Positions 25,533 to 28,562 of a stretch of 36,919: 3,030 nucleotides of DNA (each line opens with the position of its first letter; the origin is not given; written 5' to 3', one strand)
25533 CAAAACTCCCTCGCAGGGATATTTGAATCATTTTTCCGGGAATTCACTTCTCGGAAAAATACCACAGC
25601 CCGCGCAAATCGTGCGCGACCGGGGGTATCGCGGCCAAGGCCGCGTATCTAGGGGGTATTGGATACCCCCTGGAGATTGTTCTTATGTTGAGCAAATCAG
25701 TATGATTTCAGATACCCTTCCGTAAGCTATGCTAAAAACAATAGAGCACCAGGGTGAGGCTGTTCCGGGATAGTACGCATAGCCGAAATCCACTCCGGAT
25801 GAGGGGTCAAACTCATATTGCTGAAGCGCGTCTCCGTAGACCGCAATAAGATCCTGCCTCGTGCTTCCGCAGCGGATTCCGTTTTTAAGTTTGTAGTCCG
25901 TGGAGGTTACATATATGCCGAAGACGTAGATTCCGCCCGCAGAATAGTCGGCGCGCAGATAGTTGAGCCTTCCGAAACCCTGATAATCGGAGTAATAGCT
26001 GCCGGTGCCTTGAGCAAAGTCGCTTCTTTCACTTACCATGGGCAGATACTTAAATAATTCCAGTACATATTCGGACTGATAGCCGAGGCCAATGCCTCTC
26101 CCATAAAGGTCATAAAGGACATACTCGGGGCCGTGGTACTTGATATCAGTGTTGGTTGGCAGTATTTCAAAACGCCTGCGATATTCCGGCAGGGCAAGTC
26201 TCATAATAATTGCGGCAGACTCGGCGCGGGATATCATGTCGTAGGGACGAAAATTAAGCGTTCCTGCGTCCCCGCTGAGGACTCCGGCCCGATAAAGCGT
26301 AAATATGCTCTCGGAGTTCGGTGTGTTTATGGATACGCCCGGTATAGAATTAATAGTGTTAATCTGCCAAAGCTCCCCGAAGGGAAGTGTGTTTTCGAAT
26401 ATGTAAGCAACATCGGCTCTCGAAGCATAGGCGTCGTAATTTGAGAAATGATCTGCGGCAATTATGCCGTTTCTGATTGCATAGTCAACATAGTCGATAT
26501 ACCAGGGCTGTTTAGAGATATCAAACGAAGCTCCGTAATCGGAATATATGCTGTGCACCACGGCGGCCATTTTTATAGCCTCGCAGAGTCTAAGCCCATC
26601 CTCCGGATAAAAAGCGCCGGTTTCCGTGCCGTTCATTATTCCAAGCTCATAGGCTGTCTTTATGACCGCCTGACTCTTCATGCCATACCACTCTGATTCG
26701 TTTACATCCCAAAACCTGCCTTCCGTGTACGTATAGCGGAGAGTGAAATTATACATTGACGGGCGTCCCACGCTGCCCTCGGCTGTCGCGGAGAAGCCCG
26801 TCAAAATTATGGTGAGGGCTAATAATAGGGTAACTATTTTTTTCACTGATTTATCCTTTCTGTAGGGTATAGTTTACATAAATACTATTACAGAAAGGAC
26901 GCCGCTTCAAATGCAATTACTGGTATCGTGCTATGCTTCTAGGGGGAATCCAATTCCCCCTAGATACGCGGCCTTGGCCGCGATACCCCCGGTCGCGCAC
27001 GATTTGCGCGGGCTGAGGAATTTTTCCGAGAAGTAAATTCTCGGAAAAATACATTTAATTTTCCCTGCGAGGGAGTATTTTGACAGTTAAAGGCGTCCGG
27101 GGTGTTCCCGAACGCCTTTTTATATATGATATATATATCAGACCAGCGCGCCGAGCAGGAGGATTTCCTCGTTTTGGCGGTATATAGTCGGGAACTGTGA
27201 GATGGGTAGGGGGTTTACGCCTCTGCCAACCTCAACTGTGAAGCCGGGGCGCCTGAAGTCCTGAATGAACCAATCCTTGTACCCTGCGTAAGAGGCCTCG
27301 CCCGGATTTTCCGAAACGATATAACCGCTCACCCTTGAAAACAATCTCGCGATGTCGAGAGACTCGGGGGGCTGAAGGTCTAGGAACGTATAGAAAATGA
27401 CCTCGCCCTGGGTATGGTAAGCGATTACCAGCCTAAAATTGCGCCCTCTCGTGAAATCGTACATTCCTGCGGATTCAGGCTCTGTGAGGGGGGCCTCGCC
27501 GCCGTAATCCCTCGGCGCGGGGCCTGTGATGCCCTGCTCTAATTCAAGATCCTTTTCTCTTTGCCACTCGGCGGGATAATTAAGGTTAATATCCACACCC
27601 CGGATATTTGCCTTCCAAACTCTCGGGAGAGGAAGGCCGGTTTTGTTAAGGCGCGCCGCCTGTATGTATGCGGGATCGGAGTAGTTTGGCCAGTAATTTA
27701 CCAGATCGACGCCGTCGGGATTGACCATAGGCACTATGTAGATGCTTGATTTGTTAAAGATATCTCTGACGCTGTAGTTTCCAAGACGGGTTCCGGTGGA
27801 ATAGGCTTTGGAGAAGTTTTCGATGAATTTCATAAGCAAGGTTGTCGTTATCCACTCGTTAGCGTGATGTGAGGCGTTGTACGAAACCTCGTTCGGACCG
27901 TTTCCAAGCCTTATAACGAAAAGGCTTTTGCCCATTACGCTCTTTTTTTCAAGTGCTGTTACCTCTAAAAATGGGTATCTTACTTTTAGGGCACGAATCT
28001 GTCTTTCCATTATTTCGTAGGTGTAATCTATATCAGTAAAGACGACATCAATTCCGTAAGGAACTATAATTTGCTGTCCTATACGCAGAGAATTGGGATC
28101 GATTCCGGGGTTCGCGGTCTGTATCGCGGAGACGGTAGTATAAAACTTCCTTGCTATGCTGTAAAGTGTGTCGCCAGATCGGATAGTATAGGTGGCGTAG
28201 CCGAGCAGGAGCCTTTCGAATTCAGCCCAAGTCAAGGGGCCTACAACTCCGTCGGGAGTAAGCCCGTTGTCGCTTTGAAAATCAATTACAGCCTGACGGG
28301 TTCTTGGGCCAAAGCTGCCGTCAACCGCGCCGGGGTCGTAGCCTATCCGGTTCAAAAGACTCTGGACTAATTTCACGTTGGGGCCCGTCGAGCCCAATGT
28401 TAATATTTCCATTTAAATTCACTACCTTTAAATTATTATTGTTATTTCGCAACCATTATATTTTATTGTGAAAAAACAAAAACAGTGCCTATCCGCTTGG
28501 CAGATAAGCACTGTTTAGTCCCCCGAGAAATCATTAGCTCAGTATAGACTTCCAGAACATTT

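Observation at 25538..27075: SLH-protein gene bracketed by inverted copies of an approximately 135-bp five-hairpin repeat with a 60-bp perfect core and compensatory stem changes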

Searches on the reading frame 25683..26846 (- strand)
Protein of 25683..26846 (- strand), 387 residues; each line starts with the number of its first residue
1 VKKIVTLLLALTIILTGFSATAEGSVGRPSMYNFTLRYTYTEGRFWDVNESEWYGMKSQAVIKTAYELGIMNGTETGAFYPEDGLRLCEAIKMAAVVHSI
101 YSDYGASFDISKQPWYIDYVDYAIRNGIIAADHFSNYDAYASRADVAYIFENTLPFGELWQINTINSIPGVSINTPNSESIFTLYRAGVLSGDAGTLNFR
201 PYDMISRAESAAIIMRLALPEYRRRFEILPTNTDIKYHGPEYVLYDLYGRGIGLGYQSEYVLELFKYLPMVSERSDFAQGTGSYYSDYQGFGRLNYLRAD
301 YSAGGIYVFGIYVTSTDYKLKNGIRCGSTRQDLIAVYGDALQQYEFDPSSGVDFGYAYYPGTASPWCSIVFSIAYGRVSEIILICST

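Call 8: search_protein_families(library=pfam, proteins=[window:25683-26846:-], max_evalue=0.01)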
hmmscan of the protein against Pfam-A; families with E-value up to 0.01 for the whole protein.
window:25683-26846:- (387 aa): 1 family
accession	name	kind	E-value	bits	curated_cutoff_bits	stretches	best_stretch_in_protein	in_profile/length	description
PF00395.25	SLH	-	7.3e-11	42.3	20.8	1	60-83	13-36/44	S-layer homology domain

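Call 10: find_encoding_contigs(protein=window:25683-26846:-, flank=10000, max_places=10)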
Protein window:25683-26846:- (387 aa): no gene with exactly this product is on record in the collection.

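Call 15: find_homologous_proteins(query=window:25683-26846:-)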
Query window:25683-26846:- (387 aa): 52 proteins with E <= 0.001 among 8000 candidates.
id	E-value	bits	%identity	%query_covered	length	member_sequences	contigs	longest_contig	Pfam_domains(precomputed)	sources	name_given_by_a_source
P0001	1.5e-259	878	100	100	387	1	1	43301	PF00395.26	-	-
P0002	1.2e-210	717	81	100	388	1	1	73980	PF00395.26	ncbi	-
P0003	3.2e-121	423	53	100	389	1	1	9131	PF00395.26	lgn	-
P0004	3.0e-120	420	53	100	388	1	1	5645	PF00395.26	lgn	-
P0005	1.8e-117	411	52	100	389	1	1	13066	PF00395.26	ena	-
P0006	2.8e-113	397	51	100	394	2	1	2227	PF00395.26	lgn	-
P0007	1.2e-112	395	51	100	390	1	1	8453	PF00395.26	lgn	-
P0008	1.4e-109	385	51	100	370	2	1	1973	PF00395.26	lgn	-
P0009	3.4e-106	374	50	96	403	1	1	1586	PF00395.26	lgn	-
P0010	2.6e-101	357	48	100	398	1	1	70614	PF00395.26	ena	-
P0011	1.7e-90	322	44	100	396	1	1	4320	PF00395.26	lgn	-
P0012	1.1e-87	313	44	99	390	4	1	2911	PF00395.26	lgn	-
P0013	1.6e-79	286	51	73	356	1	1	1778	PF00395.26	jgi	jgi:hypothetical protein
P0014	1.7e-75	273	44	85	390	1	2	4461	PF00395.26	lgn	-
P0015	3.3e-75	272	41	100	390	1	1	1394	PF00395.26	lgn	-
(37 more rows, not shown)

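Call 16: find_encoding_contigs(protein=P0002, flank=10000, max_places=4)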
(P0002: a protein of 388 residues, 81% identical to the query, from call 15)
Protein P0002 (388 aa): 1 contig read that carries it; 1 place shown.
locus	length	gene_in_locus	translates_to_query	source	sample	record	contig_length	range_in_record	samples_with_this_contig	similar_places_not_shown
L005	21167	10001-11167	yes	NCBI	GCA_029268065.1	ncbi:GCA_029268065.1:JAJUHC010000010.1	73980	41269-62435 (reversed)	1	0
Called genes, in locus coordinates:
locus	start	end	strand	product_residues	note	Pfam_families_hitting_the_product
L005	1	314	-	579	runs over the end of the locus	PF00213:OSCP, PF00006:ATP-synt_ab, PF00306:ATP-synt_ab_C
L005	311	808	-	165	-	PF00430:ATP-synt_B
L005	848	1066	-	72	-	PF00137:ATP-synt_C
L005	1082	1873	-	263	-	PF00119:ATP-synt_A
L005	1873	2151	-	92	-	-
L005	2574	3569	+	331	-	PF00990:GGDEF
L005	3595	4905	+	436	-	PF09872:DUF2099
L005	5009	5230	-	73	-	-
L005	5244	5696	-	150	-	PF11127:YgaP-like_TM (weak)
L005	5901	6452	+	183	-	-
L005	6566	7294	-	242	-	-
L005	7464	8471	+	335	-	PF00768:Peptidase_S11, PF13354:Beta-lactamase2, PF07943:PBP5_C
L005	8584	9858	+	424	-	PF01471:PG_binding_1, PF01476:LysM, PF23457:LysM2_NFP, PF00246:Peptidase_M14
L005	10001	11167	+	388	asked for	PF00395:SLH (faint)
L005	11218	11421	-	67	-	-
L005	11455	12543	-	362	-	-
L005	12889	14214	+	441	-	PF02447:GntP_permease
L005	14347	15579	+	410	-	PF02515:CoA_transf_3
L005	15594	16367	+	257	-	PF00378:ECH_1, PF16113:ECH_2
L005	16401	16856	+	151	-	PF01575:MaoC_dehydratas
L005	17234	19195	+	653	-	PF12225:DUF5981, PF13375:RnfC_N, PF01512:Complex1_51K, PF10531:SLBB, PF12838:Fer4_7 (weak), PF13183:Fer4_8 (weak), PF13237:Fer4_10 (weak)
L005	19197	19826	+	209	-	PF12225:DUF5981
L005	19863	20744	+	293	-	PF02219:MTHFR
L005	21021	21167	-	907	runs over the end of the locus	PF00005:ABC_tran, PF02463:SMC_N (weak), PF13191:AAA_16 (faint), PF13401:AAA_22 (faint), PF13481:AAA_25 (faint), PF00005:ABC_tran, PF07155:ECF-ribofla_trS, PF12822:ECF_trnsprt, +3 more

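Call 17: find_encoding_contigs(protein=P0001, flank=10000, max_places=4)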
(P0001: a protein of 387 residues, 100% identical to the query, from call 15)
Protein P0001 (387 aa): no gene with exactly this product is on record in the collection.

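Call 37: find_encoding_contigs(protein=P0010, flank=10000, max_places=3)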
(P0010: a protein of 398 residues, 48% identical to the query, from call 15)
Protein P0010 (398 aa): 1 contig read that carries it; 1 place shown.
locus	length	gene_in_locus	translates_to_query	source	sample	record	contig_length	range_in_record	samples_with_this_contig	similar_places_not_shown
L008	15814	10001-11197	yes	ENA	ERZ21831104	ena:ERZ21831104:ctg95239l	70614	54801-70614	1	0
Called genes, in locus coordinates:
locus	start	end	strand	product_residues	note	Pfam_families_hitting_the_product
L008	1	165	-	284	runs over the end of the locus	PF00198:2-oxoacid_dh (weak)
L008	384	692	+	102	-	-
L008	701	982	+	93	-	-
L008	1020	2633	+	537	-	PF01496:V_ATPase_I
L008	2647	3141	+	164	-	PF00137:ATP-synt_C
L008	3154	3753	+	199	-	PF01991:vATP-synt_E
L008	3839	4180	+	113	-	PF01992:vATP-synt_AC39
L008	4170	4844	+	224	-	PF01992:vATP-synt_AC39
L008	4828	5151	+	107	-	PF01990:ATP-synt_F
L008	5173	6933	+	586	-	PF02874:ATP-synt_ab_N, PF16886:ATP-synt_ab_Xtn, PF00006:ATP-synt_ab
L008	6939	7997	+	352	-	PF02874:ATP-synt_ab_N (weak), PF00006:ATP-synt_ab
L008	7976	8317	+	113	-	PF22919:ATP-synt_VA_C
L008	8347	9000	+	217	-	PF01813:ATP-synt_D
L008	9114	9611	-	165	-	PF00383:dCMP_cyt_deam_1, PF14437:MafB19-deam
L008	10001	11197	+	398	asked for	PF00395:SLH (weak)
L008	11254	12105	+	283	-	PF01678:DAP_epimerase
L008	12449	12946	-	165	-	PF13302:Acetyltransf_3, PF13420:Acetyltransf_4, PF00583:Acetyltransf_1, PF13508:Acetyltransf_7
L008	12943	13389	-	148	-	PF00293:NUDIX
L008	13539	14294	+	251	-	-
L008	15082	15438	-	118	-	PF00107:ADH_zinc_N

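Call 38: find_encoding_contigs(protein=P0005, flank=10000, max_places=3)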
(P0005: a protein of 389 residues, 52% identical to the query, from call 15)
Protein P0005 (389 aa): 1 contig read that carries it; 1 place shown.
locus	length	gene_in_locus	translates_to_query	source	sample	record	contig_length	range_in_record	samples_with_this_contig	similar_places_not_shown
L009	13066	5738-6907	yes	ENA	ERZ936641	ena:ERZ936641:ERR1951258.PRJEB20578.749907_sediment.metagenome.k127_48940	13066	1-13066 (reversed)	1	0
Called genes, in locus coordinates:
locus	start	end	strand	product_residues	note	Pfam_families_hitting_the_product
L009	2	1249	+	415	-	?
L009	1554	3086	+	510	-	PF00512:HisKA, PF02518:HATPase_c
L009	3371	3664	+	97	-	PF04024:PspC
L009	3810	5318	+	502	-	PF02074:Peptidase_M32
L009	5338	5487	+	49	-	-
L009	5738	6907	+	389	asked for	PF00395:SLH (faint)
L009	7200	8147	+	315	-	-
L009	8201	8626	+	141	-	PF00583:Acetyltransf_1, PF13673:Acetyltransf_10, PF13508:Acetyltransf_7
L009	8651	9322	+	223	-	PF01909:NTP_transf_2 (weak)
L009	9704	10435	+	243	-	-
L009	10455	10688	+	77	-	PF09932:DUF2164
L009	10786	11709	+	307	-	PF03547:Mem_trans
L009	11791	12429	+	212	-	PF14344:DUF4397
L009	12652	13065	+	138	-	?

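Call 39: find_encoding_contigs(protein=P0003, flank=10000, max_places=3)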
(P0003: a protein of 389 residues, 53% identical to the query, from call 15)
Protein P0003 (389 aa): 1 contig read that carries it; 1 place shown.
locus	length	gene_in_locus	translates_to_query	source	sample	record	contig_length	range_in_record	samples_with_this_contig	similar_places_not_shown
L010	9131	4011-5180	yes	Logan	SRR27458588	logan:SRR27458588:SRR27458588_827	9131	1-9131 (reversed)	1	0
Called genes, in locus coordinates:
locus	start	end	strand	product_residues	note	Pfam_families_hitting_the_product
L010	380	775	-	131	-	-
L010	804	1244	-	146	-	PF07486:Hydrolase_2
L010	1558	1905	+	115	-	PF03860:Csp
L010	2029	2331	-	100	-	-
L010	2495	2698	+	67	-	-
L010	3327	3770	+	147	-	-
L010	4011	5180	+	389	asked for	PF00395:SLH (weak)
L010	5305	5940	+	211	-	PF01078:Mg_chelatase, PF13335:Mg_chelatase_C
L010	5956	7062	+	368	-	PF02481:DNA_processg_A, PF18306:LDcluster4 (faint), PF17782:WHD_DprA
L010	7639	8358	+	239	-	PF16561:AMPK1_CBM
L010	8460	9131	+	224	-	?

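Call 47: list_cluster_members(proteins=[P0002, P0055, P0058, P0060, P0054])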
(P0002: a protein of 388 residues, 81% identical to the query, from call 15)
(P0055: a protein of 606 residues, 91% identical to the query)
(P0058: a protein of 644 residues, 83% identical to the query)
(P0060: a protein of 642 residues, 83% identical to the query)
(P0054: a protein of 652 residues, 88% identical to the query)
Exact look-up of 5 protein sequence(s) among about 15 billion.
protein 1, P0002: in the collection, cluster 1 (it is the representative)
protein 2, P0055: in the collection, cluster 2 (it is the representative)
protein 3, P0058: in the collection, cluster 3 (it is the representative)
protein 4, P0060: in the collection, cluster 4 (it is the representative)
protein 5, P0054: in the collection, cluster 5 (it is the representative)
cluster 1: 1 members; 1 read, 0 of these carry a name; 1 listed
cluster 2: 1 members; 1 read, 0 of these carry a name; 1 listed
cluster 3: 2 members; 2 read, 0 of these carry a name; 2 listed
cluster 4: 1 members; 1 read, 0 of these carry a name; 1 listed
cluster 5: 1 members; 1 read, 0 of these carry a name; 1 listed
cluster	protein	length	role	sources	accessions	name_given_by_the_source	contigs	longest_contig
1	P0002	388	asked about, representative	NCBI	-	-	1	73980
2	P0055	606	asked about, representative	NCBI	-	-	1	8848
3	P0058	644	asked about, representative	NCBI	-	-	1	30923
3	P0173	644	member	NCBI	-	-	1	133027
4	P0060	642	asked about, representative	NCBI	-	-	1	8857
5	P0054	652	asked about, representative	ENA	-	-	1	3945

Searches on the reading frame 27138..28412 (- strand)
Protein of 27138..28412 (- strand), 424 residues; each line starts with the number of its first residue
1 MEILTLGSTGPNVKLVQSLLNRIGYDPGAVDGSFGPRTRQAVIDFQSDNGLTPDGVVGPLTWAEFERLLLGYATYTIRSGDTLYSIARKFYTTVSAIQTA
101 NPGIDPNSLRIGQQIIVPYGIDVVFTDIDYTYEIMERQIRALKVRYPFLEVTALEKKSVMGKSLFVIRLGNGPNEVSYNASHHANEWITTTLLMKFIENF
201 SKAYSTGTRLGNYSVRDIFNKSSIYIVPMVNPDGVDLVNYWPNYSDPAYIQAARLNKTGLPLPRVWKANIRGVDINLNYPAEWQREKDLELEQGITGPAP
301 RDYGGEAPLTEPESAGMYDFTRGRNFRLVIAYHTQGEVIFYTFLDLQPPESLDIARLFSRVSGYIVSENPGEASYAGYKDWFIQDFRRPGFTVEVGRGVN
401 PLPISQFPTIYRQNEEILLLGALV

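Call 8: search_protein_families(library=pfam, proteins=[window:27138-28412:-], max_evalue=0.01)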
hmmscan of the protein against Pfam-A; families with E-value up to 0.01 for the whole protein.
window:27138-28412:- (424 aa): 8 families
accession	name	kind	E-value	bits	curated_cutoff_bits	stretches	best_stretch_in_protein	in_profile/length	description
PF00246.29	Peptidase_M14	-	4.1e-30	105.8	21.6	1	136-414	2-283/286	Zinc carboxypeptidase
PF01471.23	PG_binding_1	-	3.6e-21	75.5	23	1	9-63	1-55/57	Putative peptidoglycan binding domain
PF01476.26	LysM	-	1.7e-14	54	20.9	1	75-118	1-43/43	LysM domain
PF23457.1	LysM2_NFP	-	6.9e-10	39.3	36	1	73-118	6-54/56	NFP LysM2 domain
PF23472.1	LysM2_CERK1_LYK3_4_5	-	3.1e-06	27.5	27.4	1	73-118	6-54/56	LYK3/4/5 LysM2 domain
PF09374.15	PG_binding_3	-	0.00023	21.7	24.6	1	13-43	3-32/76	Predicted Peptidoglycan domain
PF23577.1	LysM_RLK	-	0.0024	18.3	27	1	73-109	1-34/44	LysM domain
PF23473.1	LysM3_LYK4_5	-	0.0061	17.1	29.3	0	74-101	4-31/48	LYK4/5 LysM3 domain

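Call 11: find_encoding_contigs(protein=window:27138-28412:-, flank=10000, max_places=10)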
Protein window:27138-28412:- (424 aa): 1 contig read that carries it; 1 place shown.
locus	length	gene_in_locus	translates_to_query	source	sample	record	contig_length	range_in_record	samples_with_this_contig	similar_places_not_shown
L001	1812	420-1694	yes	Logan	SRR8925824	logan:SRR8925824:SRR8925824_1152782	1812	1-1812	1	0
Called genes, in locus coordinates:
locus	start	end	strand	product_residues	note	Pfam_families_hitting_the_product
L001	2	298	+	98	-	?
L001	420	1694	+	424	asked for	PF01471:PG_binding_1, PF01476:LysM, PF23457:LysM2_NFP, PF23472:LysM2_CERK1_LYK3_4_5 (weak), PF00246:Peptidase_M14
